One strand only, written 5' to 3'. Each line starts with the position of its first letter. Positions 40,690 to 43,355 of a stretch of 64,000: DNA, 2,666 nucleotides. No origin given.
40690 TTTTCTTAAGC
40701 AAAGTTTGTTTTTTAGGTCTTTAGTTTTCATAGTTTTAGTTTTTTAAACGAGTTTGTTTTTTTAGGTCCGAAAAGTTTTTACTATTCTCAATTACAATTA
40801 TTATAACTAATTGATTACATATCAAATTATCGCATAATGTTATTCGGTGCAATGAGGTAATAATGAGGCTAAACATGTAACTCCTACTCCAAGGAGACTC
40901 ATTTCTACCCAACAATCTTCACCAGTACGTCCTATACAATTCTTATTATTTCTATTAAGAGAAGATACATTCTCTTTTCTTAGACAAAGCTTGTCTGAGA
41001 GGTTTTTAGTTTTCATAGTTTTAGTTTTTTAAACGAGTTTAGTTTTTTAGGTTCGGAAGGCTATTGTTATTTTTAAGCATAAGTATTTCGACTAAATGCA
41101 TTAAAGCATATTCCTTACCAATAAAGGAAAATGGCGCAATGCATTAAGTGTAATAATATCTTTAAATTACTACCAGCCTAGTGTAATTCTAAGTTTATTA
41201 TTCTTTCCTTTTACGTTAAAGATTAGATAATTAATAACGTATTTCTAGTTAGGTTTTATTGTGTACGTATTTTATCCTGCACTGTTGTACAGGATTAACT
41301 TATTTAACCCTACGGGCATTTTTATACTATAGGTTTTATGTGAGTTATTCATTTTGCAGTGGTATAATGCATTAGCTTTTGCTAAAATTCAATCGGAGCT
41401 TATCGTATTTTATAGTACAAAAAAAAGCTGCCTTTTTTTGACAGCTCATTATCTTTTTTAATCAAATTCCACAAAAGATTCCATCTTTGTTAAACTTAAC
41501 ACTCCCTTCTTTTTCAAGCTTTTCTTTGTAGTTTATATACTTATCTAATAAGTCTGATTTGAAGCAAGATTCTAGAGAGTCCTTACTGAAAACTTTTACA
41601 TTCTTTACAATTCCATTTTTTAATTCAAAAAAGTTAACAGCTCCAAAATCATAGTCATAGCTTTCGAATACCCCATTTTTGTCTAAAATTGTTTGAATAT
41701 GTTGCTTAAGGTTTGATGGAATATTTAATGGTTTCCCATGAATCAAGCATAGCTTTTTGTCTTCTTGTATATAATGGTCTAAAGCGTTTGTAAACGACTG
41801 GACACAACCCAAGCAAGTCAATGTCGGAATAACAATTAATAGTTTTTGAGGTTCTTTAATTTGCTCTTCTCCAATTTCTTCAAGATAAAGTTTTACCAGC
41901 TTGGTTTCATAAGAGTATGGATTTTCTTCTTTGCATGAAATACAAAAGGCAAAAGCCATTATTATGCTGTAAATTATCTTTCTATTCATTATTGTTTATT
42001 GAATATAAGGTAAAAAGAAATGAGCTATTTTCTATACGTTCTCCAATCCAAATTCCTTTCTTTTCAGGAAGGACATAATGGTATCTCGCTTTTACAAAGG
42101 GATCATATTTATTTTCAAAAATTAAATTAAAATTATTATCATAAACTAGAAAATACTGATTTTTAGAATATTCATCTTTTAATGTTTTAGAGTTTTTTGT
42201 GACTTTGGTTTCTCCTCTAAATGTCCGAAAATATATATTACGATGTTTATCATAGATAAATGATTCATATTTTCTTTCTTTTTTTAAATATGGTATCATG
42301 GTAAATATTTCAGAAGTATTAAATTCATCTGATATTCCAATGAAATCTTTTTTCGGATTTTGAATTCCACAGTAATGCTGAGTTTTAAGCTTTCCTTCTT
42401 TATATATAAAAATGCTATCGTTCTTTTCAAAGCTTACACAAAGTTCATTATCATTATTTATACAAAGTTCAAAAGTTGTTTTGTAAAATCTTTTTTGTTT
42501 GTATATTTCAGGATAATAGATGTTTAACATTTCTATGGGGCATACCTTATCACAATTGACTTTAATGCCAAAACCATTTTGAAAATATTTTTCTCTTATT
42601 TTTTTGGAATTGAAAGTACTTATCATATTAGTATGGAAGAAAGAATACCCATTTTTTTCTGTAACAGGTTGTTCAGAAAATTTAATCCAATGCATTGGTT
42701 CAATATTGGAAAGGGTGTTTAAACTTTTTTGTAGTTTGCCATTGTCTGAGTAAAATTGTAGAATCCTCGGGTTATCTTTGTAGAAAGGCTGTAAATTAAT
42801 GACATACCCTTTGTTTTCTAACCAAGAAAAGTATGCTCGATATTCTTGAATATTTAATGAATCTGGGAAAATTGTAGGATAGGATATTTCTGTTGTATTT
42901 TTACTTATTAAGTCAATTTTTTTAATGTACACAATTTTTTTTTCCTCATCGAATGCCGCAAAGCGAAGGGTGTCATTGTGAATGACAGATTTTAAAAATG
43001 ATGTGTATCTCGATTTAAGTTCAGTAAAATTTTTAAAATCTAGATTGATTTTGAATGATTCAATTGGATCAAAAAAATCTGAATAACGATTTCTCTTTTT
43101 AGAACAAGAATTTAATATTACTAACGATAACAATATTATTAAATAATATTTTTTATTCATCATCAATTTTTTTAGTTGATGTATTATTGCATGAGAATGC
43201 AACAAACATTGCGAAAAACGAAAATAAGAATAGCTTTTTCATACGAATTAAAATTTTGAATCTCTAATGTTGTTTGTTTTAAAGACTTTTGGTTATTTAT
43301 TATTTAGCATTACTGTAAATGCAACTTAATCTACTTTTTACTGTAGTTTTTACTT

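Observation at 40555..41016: Two unannotated tandem 58-codon genes encoding peptides with a leader-like N-terminus and four conserved cysteines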

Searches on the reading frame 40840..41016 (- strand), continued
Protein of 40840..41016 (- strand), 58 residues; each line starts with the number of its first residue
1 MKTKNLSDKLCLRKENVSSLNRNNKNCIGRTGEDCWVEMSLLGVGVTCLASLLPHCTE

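Call 48: search_protein_families(library=ncbifam, proteins=[L006:5151-8507:+, L006:12201-13649:+, L007:3072-4955:+, L007:5082-8564:+, L012:1-2679:+, L012:2744-4096:+, L015:2661-4052:-, L015:4034-5137:-, L009:1909-3300:-, L008:1407-2660:-], max_evalue=0.00001)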
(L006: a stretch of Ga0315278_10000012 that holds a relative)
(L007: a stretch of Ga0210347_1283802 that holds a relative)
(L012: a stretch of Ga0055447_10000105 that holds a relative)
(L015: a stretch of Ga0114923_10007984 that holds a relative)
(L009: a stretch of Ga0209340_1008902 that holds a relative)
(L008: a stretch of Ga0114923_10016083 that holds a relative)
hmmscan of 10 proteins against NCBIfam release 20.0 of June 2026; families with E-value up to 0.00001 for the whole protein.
L006:5151-8507:+ (1118 aa): 8 families
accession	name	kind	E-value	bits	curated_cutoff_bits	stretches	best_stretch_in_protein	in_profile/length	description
NF053861.1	DS8_antiphage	equivalog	2.5e-43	148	790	1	8-297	1-284/994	anti-phage protein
TIGR03440.2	egtB_TIGR03440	equivalog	3.9e-43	148.1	360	1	876-1114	173-412/413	ergothioneine biosynthesis protein EgtB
NF041186.1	SenA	equivalog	1.6e-36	126.5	420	1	874-1114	168-380/382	selenoneine synthase SenA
TIGR04344.1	ovoA_Nterm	equivalog_domain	2e-29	102.8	400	1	894-1114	214-443/444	5-histidylcysteine sulfoxide synthase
NF051459.1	pyoverdine_PvdO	equivalog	2.5e-28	98.9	500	1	874-1118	34-280/280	dihydropyoverdine dehydrogenase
TIGR03525.2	GldK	equivalog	6.5e-27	94.9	350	1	949-1116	210-405/408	T9SS ring complex lipoprotein PorK/GldK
NF053862.1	DS9_1_antiphage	equivalog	1.1e-16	60.8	420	1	5-104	195-299/486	anti-phage phosphoesterase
TIGR02171.1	Fb_sc_TIGR02171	subfamily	4.7e-07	28.2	544.35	1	984-1114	157-279/912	TIGR02171 family lipoprotein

L006:12201-13649:+ (482 aa): 13 families
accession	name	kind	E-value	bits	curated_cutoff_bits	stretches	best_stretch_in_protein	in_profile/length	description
TIGR01372.1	soxA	subfamily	1.8e-18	65.7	1164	1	4-478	163-600/996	sarcosine oxidase subunit alpha family protein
TIGR01350.1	lipoamide_DH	equivalog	2.5e-09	36.4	408.8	0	97-348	116-334/461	dihydrolipoyl dehydrogenase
NF003585.0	PRK05249.1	equivalog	9.1e-09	34.4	465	0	264-346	256-336/464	Si-specific NAD(P)(+) transhydrogenase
NF045599.1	bili_reduct_long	exception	1e-08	33.9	750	1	6-194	378-541/641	bilirubin reductase, long form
TIGR03385.1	CoA_CoA_reduc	equivalog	1.9e-08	33.5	578.8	0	262-326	226-285/439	CoA-disulfide reductase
TIGR02374.1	nitri_red_nirB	equivalog_domain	1.1e-07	30.7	578.35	0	389-450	412-470/794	nitrite reductase large subunit NirB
NF004943.0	PRK06292.2-1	equivalog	1.4e-07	30.7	432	0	9-49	3-43/456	dihydrolipoyl dehydrogenase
NF004991.0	PRK06370.1-3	subfamily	1.5e-07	30.3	620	0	264-324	285-342/509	FAD-containing oxidoreductase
TIGR03377.1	glycerol3P_GlpA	equivalog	2.4e-07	29.7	552.8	1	392-451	419-479/530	anaerobic glycerol-3-phosphate dehydrogenase subunit GlpA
NF004945.0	PRK06292.2-3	equivalog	1.1e-06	27.8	494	0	265-326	251-307/457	dihydrolipoyl dehydrogenase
TIGR01292.1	TRX_reduct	equivalog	2e-06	26.9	343.45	0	303-344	254-297/300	thioredoxin-disulfide reductase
NF007123.0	PRK09564.1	equivalog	3.9e-06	25.8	458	0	255-332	220-292/444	CoA-disulfide reductase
NF009409.0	PRK12770.1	subfamily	7.1e-06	25.3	343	0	5-340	14-343/360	putative glutamate synthase subunit beta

L007:3072-4955:+ (627 aa): 16 families
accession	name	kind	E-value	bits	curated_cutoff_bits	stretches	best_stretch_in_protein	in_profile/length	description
TIGR03975.1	rSAM_ocin_1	subfamily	1.3e-130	436.8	281.85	1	8-622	1-606/606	RiPP maturation radical SAM C-methyltransferase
NF050148.1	rSAM_ApyD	equivalog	2.5e-25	88.9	750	1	128-437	64-362/645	RiPP biosynthesis radical SAM protein ApyD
TIGR02026.1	BchE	equivalog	4.4e-18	65.4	481.35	1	134-433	59-357/497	magnesium-protoporphyrin IX monomethyl ester anaerobic oxidative cyclase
TIGR04479.1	bcpD_PhpK_rSAM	subfamily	4.4e-18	64.9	600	1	274-437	242-405/504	PhpK family radical SAM P-methyltransferase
TIGR04367.1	HpnR_B12_rSAM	equivalog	2.1e-17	62.8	650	1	133-421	55-333/490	hopanoid C-3 methylase HpnR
TIGR03471.1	HpnJ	equivalog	1.3e-15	57.3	577.6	1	156-432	86-356/472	hopanoid biosynthesis associated radical SAM protein HpnJ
NF033712.0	B12_rSAM_KedN5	subfamily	1.7e-15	56.3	700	1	134-292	57-211/624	KedN5 family methylcobalamin-dependent radical SAM C-methyltransferase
TIGR04385.1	B12_rSAM_cofa1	equivalog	3e-15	56.4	450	1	150-441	77-364/438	B12 lower ligand biosynthesis radical SAM protein BzaD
TIGR04014.1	B12_SAM_MJ_0865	equivalog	9.1e-15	54.4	360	1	375-441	270-336/434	methyl-coenzyme M reductase glutamine C-methyltransferase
TIGR04013.1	B12_SAM_MJ_1487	hypoth_equivalog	3.4e-14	52.5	251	1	376-443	268-335/382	TIGR04013 family B12-binding domain/radical SAM domain-containing protein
TIGR04072.2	rSAM_ladder_B12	equivalog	4.2e-13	48.7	360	1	274-512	181-418/443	lipid biosynthesis B12-binding/radical SAM protein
NF040546.1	rSAM_CUAEP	equivalog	2.2e-10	39.8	500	1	329-439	224-339/468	CUAEP/CCAEP-tail radical SAM (seleno)protein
TIGR04295.1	B12_rSAM_oligo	hypoth_equivalog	5e-08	32.1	400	1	192-420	124-342/422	TIGR04295 family B12-binding domain-containing radical SAM protein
NF038361.1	rSAM_Sden_1168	equivalog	8.2e-08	31.2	575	1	137-441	139-451/560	Sden_1168 family B12-binding radical SAM P-methyltransferase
NF040542.1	rSAM_RCCLKC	equivalog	1e-07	31.5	450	1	140-420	50-329/423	arsinothricin biosynthesis radical SAM protein ArsL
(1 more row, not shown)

L007:5082-8564:+ (1160 aa): 1 family
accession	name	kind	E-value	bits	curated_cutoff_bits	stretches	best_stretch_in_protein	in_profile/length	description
NF041321.1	Alpha-amyl_MalA_Halo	equivalog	4.4e-07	28.7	875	0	588-795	430-627/666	alpha-amylase MalA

L012:1-2679:+ (892 aa): 3 families
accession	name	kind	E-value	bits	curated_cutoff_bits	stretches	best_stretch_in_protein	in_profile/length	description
TIGR00691.1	spoT_relA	subfamily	5.4e-14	51.4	499.2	1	147-487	351-684/687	RelA/SpoT family protein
NF008303.0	PRK11092.1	equivalog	1.6e-10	39.8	947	0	145-259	374-488/702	bifunctional GTP diphosphokinase/guanosine-3',5'-bis pyrophosphate 3'-pyrophosphohydrolase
NF008124.0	PRK10872.1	equivalog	1.6e-06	27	728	0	141-229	391-475/744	GTP diphosphokinase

L012:2744-4096:+ (450 aa): 0 families

L015:2661-4052:- (463 aa): 117 families (the best 25 are shown)
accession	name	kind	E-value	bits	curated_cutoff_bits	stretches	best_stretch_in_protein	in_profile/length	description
NF008469.0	PRK11361.1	equivalog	1.6e-143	478.8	714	1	5-462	4-456/461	acetoacetate metabolism transcriptional regulator AtoC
NF007689.0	PRK10365.1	equivalog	1.6e-127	426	760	1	1-391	1-386/441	sigma-54-dependent response regulator transcription factor ZraR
TIGR01818.1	ntrC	equivalog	1.7e-123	412.8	558.6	1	8-444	1-447/463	nitrogen regulation protein NR(I)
TIGR02915.1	PEP_resp_reg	equivalog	1.6e-120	403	502.6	1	8-463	1-445/445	PEP-CTERM-box response regulator transcription factor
NF011695.0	PRK15115.1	equivalog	1.4e-118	396.4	763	1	3-462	4-438/445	two-component system response regulator GlrR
NF041552.1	TF_PrdR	equivalog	2.7e-110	369.4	795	1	118-461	241-577/577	sigma-54 dependent transcriptional regulator PrdR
NF041946.1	LuxO_transreg_Vib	equivalog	3e-110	369.2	800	1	11-461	2-461/463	quorum-sensing sigma-54 dependent transcriptional regulator LuxO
NF051870.1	NAssimRespRegNtrX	equivalog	7.1e-106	354.8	600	1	7-399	3-393/452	nitrogen assimilation response regulator NtrX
NF008176.1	PRK10923.1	equivalog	1.2e-105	353.8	620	1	5-399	3-393/469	nitrogen regulation protein NR(I)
TIGR01817.1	nifA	equivalog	1.2e-104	351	528.85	1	128-397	180-448/534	nif-specific transcriptional activator NifA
NF038308.1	RNA_repair_RtcR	equivalog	2.1e-99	333.8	650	1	84-454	118-505/530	RNA repair transcriptional activator RtcR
NF003451.0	PRK05022.1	equivalog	4.8e-99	332.4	476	1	137-459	183-507/512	nitric oxide reductase transcriptional regulator NorR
NF049963.1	RespRegFlgRCampy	domain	9.3e-98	327.9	750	1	7-461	2-428/429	fla regulon two-component system response regulator FlgR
NF050807.1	TransRegFlbDCaul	equivalog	1.8e-92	310.6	750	1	22-461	18-439/454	sigma-54-dependent transcriptional regulator FlbD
NF011958.0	PRK15429.1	equivalog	1.9e-86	291.2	830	1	127-388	361-622/692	formate hydrogenlyase transcriptional activator FlhA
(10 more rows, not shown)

L015:4034-5137:- (367 aa): 78 families (the best 25 are shown)
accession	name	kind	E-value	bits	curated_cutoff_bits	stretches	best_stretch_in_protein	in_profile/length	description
NF008468.0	PRK11360.1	equivalog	3.4e-70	237.1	646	1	32-365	261-607/616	two-component system sensor histidine kinase AtoS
NF007688.0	PRK10364.1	equivalog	1.5e-51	175.6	479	1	139-363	222-448/460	two-component system sensor histidine kinase ZraS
NF046044.1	PnpS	equivalog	9.7e-45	153.2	400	1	22-364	38-389/390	two-component system histidine kinase PnpS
NF010411.0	PRK13837.1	equivalog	2.4e-38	131.7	647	1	139-362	432-671/828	two-component system VirA-like sensor kinase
NF033092.0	HK_WalK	equivalog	3.3e-37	128.4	725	1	42-363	261-591/594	cell wall metabolism sensor histidine kinase WalK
NF053867.1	SprKinKinDBac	equivalog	7.1e-37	127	775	1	105-363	233-494/500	sporulation kinase KinD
TIGR02966.1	phoR_proteo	equivalog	2.1e-34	119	334.2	1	43-360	10-329/333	phosphate regulon sensor histidine kinase PhoR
NF047497.1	HK_LIC_12097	equivalog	1.8e-30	105.9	500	1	91-355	85-356/367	LIC_12097 family sensor histidine kinase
NF047874.1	MASE3_PAS_HK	subfamily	2.5e-30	105.9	560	1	18-365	244-624/655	MASE3 domain-containing sensor histidine kinase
NF041735.1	hist_kin_RppB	equivalog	4.7e-27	94.9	400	1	160-360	219-433/438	two-component system sensor histidine kinase RppB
TIGR02956.1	TMAO_torS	equivalog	6.5e-27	94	676.5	1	162-359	469-675/967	TMAO reductase system sensor histidine kinase/response regulator TorS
NF008312.0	PRK11100.1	equivalog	9.8e-27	93.9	356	1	144-365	243-473/477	two-component system sensor histidine kinase CreC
NF045595.1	HK_scytonemin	equivalog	6.6e-26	90.9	865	1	137-361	390-630/637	scytonemin biosynthesis sensor histidine kinase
NF007004.0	PRK09467.1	equivalog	2.4e-25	89.3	415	1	160-364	235-434/440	two-component system sensor histidine kinase EnvZ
NF040750.1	tetrathio_HK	equivalog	5.2e-25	87.9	750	1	142-355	323-543/555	tetrathionate respiration histidine kinase TtrS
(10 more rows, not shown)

L009:1909-3300:- (463 aa): 13 families
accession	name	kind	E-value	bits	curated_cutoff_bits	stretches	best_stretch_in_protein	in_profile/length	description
TIGR03955.1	rSAM_HydG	equivalog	7.9e-166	552.1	312.15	1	4-461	10-468/470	[FeFe] hydrogenase H-cluster radical SAM maturase HydG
TIGR02351.2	thiH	equivalog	3.2e-86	289.6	380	1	22-375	22-359/364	2-iminoacetate synthase ThiH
TIGR04158.1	rSAM_MIA_synth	equivalog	1.1e-24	86.9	400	1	40-364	23-351/368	3-methyl-2-indolic acid synthase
TIGR03910.1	pyrrolys_PylB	equivalog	3.4e-21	75.5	348.2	1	25-304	4-270/347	methylornithine synthase PylB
TIGR03956.1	rSAM_HydE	equivalog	5.7e-18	65.3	254.6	1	38-263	10-229/340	[FeFe] hydrogenase H-cluster radical SAM maturase HydE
TIGR00433.2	bioB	equivalog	2.9e-13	49.8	225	1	39-311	3-260/307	biotin synthase BioB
NF005609.0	PRK07360.1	equivalog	5.2e-12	45.2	426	1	24-153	6-137/374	7,8-didemethyl-8-hydroxy-5-deazariboflavin synthase subunit CofH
NF004884.0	PRK06245.1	equivalog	2.8e-09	36.3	209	1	82-260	20-203/340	7,8-didemethyl-8-hydroxy-5-deazariboflavin synthase subunit CofG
TIGR03699.1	menaquin_MqnC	equivalog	3.6e-09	35.9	428.1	1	39-143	3-106/342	cyclic dehypoxanthinyl futalosine synthase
TIGR03551.1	F420_cofH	equivalog_domain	7e-08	31.7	374.1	1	43-134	3-96/345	5-amino-6-(D-ribitylamino)uracil--L-tyrosine 4-hydroxyphenyl transferase CofH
TIGR03550.1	F420_cofG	equivalog_domain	1.1e-07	31.3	213.35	1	78-302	7-235/322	7,8-didemethyl-8-hydroxy-5-deazariboflavin synthase CofG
TIGR03700.1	mena_SCO4494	equivalog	2e-07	30.3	434.55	1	40-151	12-121/351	aminofutalosine synthase MqnE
TIGR00423.1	TIGR00423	subfamily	2.1e-07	30.5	260.25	1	83-152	11-79/310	CofH family radical SAM protein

L008:1407-2660:- (417 aa): 4 families
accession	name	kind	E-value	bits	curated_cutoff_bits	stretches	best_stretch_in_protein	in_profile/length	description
NF003716.0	PRK05326.1-3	equivalog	2.9e-25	88.7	355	1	2-259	3-264/499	potassium/proton antiporter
TIGR00932.1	2a37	subfamily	4.1e-14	52.7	238.3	1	18-266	5-256/275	monovalent cation:proton antiporter-2 (CPA2) family protein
NF003715.0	PRK05326.1-2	equivalog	5e-13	48.2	309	1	2-258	3-263/595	potassium/proton antiporter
NF003714.0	PRK05326.1-1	equivalog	1.2e-08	33.8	471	1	2-259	5-264/577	potassium/proton antiporter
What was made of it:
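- L007 has a precursor with this leader beside a TIGR03975 RiPP rSAM C-methyltransferase (call 48).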

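Call 80: predict_structure(alignment_id=A6)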
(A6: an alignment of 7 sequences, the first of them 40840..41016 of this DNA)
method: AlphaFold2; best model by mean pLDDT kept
length: 58 residues; sequences in the alignment: 7
mean_pLDDT: 48.0   pTM: 0.23
mean pLDDT of the five models: 48.0, 42.6, 42.1, 41.4, 38.9
residues with pLDDT >= 90: 0; 70-90: 0; 50-70: 22; < 50: 36
segments of 3 or more residues with pLDDT < 50: 1-32
pLDDT, mean of each block of 10 residues (from residue 1): 43 41 43 56 52 55
secondary structure, 60 per line:
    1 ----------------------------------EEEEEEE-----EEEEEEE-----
elements in order: E35-41 E47-53
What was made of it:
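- AlphaFold with the family alignment gives no confident autonomous fold (pLDDT 48; call 80), as expected for a precursor peptide. No confident fold that would bring Cys pairs together is predicted (call 80).
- Tried and rejected: Peptide AlphaFold model has pLDDT 48 and is uninformative beyond 'no autonomous fold' (call 80).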

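Call 84: search_protein_families(library=pfam, proteins=[L006:10593-11744:-, L006:14143-14781:+, L006:14768-15628:+, L006:2218-3957:-, L012:2744-4096:+, L012:4681-5220:+, L012:7137-8405:-, L005:2-1339:+, L014:2271-3779:-, L008:3-1349:+], max_evalue=0.00001)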
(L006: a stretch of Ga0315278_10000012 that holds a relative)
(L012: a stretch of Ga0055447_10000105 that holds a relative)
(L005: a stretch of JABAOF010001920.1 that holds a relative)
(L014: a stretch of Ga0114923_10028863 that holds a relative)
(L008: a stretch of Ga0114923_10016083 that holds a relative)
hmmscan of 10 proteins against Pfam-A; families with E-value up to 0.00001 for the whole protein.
L006:10593-11744:- (383 aa): 2 families
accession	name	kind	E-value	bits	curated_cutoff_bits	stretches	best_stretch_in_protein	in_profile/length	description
PF01266.30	DAO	-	1.7e-66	225.6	27.9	1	13-356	1-352/353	FAD dependent oxidoreductase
PF07992.20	Pyr_redox_2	-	2.7e-06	27.5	26.1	0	12-217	1-114/291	Pyridine nucleotide-disulphide oxidoreductase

L006:14143-14781:+ (212 aa): 2 families
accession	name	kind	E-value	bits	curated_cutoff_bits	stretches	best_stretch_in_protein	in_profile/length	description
PF01712.25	dNK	-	6.2e-27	95.1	27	1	7-202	1-201/203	Deoxynucleoside kinase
PF02223.23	Thymidylate_kin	-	2.2e-09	37.7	27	1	9-168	1-163/185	Thymidylate kinase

L006:14768-15628:+ (286 aa): 1 family
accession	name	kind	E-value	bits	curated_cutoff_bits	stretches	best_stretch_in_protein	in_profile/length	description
PF02548.21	Pantoate_transf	-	8.4e-110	366.7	28.7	1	14-270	2-258/259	Ketopantoate hydroxymethyltransferase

L006:2218-3957:- (579 aa): 2 families
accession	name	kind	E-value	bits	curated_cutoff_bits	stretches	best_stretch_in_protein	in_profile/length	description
PF09820.16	AAA-ATPase_like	-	7.8e-46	156.9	26.1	1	8-253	2-201/201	Predicted AAA-ATPase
PF08011.17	PDDEXK_9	-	7e-20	71.4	25.5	1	475-578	2-104/105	PD-(D/E)XK nuclease superfamily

L012:2744-4096:+ (450 aa): 0 families

L012:4681-5220:+ (179 aa): 1 family
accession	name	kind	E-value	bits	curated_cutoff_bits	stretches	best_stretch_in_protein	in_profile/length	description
PF01288.25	HPPK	-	2.2e-36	125.2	25.7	1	5-133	1-116/116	7,8-dihydro-6-hydroxymethylpterin-pyrophosphokinase (HPPK)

L012:7137-8405:- (422 aa): 2 families
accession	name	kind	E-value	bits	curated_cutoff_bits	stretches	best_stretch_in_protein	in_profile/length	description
PF14524.12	Wzt_C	-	3.6e-28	98.8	30.4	1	270-402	2-142/143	Wzt C-terminal domain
PF00005.33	ABC_tran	-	1.2e-21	78.2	25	1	47-178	1-135/137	ABC transporter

L005:2-1339:+ (445 aa): 0 families

L014:2271-3779:- (502 aa): 3 families
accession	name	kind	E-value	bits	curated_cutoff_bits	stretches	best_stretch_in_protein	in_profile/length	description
PF13768.12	VWA_3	-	2.6e-26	93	27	1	35-185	3-149/155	von Willebrand factor type A domain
PF00092.34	VWA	-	7.2e-19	69.1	23.8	1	35-197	2-166/174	von Willebrand factor type A domain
PF13519.12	VWA_2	-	5.4e-16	59.6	27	1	37-139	3-107/107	von Willebrand factor type A domain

L008:3-1349:+ (448 aa): 1 family
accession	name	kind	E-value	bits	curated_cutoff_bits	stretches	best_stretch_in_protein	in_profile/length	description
PF02386.22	TrkH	-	4.1e-79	266.8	27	1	10-443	10-492/502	Cation transport protein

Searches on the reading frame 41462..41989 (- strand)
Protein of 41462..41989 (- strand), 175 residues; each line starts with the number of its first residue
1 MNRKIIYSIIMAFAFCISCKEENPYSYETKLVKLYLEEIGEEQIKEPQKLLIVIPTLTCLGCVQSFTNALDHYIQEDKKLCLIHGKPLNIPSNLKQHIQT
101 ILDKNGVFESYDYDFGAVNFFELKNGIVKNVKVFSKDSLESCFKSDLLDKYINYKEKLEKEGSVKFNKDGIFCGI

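Call 3: search_protein_families(library=ncbifam, proteins=[window:41462-41989:-], max_evalue=10)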
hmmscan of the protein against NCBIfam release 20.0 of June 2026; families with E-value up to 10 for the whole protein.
window:41462-41989:- (175 aa): 0 families

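Call 4: search_protein_families(library=pfam, proteins=[window:41462-41989:-], max_evalue=10)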
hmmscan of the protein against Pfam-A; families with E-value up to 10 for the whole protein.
window:41462-41989:- (175 aa): 0 families

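Call 38: find_homologous_proteins(query=window:41462-41989:-, max_evalue=0.001)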
Query window:41462-41989:- (175 aa): 1 proteins with E <= 0.001 among 80 candidates.
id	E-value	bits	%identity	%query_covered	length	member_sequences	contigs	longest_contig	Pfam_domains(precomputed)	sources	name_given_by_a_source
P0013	2.2e-111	387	100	100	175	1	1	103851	-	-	-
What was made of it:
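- The 175-aa protein has no homolog at all in the word-indexed search (call 38).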

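Call 55: search_solved_structures(query=window:41462-41989:-, max_evalue=10)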
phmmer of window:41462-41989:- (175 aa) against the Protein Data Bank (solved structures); distinct sequences matched with E-value up to 10: 7.
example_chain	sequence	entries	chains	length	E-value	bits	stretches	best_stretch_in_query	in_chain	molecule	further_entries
1sli_A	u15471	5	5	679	0.44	13.5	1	103-148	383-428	INTRAMOLECULAR TRANS-SIALIDASE | SIALIDASE L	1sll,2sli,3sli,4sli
2v7c_A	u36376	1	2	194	0.51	13.3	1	93-159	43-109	ORPHAN NUCLEAR RECEPTOR NR1D2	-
2v0v_A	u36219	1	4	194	0.52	13.3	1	93-159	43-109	ORPHAN NUCLEAR RECEPTOR NR1D2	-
3cqv_A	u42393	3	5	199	0.54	13.2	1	93-159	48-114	Nuclear receptor subfamily 1 group D member 2 | Nuclear receptor Rev-ErbA beta variant 1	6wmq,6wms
4n73_A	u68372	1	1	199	0.54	13.2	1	93-159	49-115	Nuclear receptor subfamily 1 group D member 2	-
9lrv_E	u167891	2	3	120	2.1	11.3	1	58-92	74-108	Histone H3-like centromeric protein cnp1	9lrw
9lrv_A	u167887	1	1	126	2.2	11.3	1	58-92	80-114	Histone H3-like centromeric protein cnp1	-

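Call 63: predict_structure(protein=window:41462-41989:-)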
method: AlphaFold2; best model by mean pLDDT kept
length: 175 residues; sequences in the alignment: 1
mean_pLDDT: 41.2   pTM: 0.35
mean pLDDT of the five models: 41.2, 38.4, 37.9, 35.4, 35.1
residues with pLDDT >= 90: 0; 70-90: 0; 50-70: 29; < 50: 146
segments of 3 or more residues with pLDDT < 50: 1-65, 77-91, 104-149, 163-175
pLDDT, mean of each block of 10 residues (from residue 1): 29 30 36 43 38 41 50 50 40 49 42 36 37 36 43 54 47 36
secondary structure, 60 per line:
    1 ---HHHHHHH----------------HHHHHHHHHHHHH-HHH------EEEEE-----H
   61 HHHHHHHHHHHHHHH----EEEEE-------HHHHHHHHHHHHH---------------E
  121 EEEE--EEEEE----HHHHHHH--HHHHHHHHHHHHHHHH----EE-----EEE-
elements in order: H4-10 H27-39 E50-54 H60-75 E80-84 H92-104 E120-124 E127-131 H136-142 H145-160 E172-174
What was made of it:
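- The 175-aa protein has a lipoprotein signal and CLGC at a strand-helix junction, as in thioredoxin folds (call 63; low confidence).
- Tried and rejected: It has no homologs (call 38), no PDB sequence match (call 55), and its single-sequence AlphaFold model has pLDDT 41 (call 63).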

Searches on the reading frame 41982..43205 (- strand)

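Call 3: search_protein_families(library=ncbifam, proteins=[window:41982-43205:-], max_evalue=10)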
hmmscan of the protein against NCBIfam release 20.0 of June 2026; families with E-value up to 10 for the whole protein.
window:41982-43205:- (407 aa): 0 families

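Call 4: search_protein_families(library=pfam, proteins=[window:41982-43205:-], max_evalue=10)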
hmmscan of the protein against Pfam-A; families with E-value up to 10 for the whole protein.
window:41982-43205:- (407 aa): 2 families
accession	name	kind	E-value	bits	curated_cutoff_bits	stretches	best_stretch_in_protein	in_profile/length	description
PF13970.12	DUF4221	-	2.4e-10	40.9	23.4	1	145-366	94-311/311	Domain of unknown function (DUF4221)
PF03345.20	OST48_N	-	0.048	13.4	36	1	28-62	3-36/246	OST48, N-terminal domain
